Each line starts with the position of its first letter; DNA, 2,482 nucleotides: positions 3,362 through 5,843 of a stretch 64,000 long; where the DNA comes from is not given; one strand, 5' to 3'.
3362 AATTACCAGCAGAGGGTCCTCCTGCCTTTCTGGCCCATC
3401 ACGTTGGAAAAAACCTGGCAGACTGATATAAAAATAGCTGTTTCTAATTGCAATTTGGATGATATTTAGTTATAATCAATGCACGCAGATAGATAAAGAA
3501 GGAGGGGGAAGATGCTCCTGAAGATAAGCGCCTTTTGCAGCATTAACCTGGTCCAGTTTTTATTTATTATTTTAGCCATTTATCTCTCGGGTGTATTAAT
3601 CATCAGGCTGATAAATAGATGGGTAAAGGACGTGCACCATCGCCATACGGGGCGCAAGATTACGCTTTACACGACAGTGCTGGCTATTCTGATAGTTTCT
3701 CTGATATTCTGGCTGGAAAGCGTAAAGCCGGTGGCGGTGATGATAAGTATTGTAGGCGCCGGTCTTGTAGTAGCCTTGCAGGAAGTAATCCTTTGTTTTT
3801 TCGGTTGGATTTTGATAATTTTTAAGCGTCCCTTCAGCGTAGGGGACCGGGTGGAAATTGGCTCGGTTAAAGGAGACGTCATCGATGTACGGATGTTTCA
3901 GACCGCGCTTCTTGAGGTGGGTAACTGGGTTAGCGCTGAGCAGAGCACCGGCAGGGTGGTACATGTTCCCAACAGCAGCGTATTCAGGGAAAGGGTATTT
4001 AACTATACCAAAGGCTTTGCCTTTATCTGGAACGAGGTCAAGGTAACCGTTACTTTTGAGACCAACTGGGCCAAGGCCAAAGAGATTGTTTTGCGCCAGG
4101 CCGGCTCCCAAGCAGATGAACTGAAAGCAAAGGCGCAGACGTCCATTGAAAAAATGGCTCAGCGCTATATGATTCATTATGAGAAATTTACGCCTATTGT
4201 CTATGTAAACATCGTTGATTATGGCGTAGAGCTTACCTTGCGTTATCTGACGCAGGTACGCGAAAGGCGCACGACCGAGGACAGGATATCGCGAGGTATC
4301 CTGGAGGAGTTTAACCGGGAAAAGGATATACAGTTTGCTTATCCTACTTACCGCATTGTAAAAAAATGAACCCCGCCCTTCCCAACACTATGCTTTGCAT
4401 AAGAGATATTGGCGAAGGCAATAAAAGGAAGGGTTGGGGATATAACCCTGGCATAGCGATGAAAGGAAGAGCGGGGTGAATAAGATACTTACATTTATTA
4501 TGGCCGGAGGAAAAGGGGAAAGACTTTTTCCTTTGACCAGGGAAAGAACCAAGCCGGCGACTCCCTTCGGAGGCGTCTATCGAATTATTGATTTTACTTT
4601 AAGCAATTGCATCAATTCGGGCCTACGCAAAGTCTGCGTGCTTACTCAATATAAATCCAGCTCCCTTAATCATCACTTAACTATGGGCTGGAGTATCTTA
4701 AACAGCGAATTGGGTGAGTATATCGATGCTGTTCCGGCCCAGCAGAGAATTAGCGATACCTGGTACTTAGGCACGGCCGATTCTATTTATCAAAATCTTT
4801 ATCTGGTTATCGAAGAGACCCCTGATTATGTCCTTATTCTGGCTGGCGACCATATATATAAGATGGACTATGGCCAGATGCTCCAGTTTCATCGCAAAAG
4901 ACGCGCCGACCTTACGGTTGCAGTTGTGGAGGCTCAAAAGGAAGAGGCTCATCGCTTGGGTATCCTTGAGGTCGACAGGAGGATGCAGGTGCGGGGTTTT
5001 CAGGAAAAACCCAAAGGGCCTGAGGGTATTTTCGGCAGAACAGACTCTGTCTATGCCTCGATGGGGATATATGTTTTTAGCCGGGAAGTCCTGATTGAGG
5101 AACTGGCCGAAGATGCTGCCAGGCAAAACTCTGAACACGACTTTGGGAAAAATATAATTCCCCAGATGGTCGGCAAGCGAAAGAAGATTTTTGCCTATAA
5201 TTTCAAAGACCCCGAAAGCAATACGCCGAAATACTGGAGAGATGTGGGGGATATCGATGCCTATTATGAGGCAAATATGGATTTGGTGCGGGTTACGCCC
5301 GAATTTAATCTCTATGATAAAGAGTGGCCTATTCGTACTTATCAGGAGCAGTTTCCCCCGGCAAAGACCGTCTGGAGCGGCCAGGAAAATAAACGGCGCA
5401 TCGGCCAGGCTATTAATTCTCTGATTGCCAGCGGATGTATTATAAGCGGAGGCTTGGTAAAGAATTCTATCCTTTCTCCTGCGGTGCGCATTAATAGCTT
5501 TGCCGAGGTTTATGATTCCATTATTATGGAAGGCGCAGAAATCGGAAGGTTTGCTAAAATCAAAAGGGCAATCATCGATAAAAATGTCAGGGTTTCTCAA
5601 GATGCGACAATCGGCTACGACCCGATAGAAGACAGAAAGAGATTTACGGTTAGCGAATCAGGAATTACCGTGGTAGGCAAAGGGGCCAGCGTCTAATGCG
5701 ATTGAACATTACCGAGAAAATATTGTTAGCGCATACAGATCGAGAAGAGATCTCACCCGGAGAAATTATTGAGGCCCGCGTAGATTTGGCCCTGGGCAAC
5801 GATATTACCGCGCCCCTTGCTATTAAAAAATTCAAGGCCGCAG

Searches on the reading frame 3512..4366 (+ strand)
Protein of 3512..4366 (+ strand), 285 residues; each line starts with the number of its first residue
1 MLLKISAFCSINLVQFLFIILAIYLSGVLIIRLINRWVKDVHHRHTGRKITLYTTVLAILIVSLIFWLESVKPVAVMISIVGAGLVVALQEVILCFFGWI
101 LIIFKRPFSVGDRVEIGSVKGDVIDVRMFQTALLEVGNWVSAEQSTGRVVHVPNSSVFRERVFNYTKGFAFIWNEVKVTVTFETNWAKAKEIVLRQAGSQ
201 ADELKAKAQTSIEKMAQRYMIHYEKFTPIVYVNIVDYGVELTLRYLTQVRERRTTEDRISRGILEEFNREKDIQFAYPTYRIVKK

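Call 55: search_protein_families(library=ncbifam, proteins=[window:3512-4366:+], max_evalue=1e-10)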
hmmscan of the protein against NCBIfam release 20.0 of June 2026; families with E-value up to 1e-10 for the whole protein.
window:3512-4366:+ (285 aa): 1 family
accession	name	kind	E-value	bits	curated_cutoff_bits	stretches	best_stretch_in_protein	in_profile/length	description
NF007662.0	PRK10334.1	subfamily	3.2e-11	43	321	1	19-210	33-222/286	small-conductance mechanosensitive channel MscS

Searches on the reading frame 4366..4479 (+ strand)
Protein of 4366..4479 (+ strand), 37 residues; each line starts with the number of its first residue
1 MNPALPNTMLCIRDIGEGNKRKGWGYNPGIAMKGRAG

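Call 73: search_protein_families(library=pfam, proteins=[window:4366-4479:+], max_evalue=0.01)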
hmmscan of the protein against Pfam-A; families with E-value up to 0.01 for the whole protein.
window:4366-4479:+ (37 aa): 0 families

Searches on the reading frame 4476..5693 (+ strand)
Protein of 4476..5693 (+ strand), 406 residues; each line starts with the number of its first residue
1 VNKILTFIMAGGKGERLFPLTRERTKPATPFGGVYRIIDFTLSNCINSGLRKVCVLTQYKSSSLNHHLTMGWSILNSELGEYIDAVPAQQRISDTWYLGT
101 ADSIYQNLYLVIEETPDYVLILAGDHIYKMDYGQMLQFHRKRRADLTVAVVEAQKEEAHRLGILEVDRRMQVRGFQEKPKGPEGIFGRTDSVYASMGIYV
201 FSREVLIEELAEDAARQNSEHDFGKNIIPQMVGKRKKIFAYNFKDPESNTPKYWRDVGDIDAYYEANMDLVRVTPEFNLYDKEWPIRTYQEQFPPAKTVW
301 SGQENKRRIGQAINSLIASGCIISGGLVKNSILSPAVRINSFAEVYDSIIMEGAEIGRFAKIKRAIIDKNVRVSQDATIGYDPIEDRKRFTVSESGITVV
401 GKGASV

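Call 55: search_protein_families(library=ncbifam, proteins=[window:4476-5693:+], max_evalue=1e-10)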
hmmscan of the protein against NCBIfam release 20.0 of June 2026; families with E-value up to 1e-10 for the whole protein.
window:4476-5693:+ (406 aa): 10 families
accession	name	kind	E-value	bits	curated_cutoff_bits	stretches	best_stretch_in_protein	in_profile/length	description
NF001947.0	PRK00725.1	subfamily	4.9e-171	569.2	470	1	2-402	15-416/426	glucose-1-phosphate adenylyltransferase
NF002023.0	PRK00844.1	subfamily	1.8e-162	540.9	458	1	2-405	5-407/408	glucose-1-phosphate adenylyltransferase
TIGR02091.1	glgC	equivalog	2.8e-143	477.4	424.9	1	5-380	2-363/364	glucose-1-phosphate adenylyltransferase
NF003670.0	PRK05293.1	equivalog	4.7e-117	391.1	470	1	2-401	3-370/382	glucose-1-phosphate adenylyltransferase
NF002772.0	PRK02862.1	equivalog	4.3e-100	335.4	537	1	1-351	1-345/429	glucose-1-phosphate adenylyltransferase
TIGR02092.1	glgD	equivalog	1.1e-51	176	236.6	1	4-379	3-354/370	glucose-1-phosphate adenylyltransferase subunit GlgD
NF052502.1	man1P_GTase_Rv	exception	7.9e-32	110.5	440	1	8-376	5-327/352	mannose-1-phosphate guanylyltransferase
TIGR03992.1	Arch_glmU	subfamily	2.3e-20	72.9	292.1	1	6-375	3-329/393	bifunctional sugar-1-phosphate nucleotidylyltransferase/acetyltransferase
TIGR01208.1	rmlA_long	equivalog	1.2e-13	50.7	320.25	1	7-378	3-336/353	glucose-1-phosphate thymidylyltransferase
NF041313.1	UDPGP_AglF_Halo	equivalog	5.4e-12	45.6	400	1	7-186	4-166/234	UTP--glucose-1-phosphate uridylyltransferase AglF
